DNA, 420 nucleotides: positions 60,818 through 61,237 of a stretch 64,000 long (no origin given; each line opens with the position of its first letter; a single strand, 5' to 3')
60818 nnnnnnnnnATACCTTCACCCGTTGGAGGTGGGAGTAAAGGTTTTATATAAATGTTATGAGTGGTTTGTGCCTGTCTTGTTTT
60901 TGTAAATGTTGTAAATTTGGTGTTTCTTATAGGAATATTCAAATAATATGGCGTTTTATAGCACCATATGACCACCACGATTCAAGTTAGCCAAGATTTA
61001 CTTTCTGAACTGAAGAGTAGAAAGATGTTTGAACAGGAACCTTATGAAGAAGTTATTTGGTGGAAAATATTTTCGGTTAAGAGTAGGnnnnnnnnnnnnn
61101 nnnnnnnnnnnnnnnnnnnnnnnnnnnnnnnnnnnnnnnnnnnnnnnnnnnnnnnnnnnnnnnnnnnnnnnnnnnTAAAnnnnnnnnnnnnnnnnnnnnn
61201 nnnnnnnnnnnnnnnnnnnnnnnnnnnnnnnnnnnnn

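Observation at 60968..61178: Orphan RelE/ParE-type toxin gene inactivated by a frameshift, with no antitoxin visible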

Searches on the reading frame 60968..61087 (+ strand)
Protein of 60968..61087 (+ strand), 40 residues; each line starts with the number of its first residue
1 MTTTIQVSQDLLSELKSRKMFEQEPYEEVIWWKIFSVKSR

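Call 6: search_protein_families(library=pfam, proteins=[window:60968-61087:+], max_evalue=10)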
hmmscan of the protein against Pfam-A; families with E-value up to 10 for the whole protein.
seq(40 aa): 1 family
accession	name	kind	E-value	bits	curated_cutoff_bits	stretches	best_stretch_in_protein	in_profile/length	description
PF24434.1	DUF7557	-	0.015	15.2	25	1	2-30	1-28/45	Family of unknown function (DUF7557)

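Call 7: search_protein_families(library=ncbifam, proteins=[window:60968-61087:+], max_evalue=10)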
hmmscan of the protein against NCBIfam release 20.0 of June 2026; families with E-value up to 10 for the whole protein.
seq(40 aa): 0 families
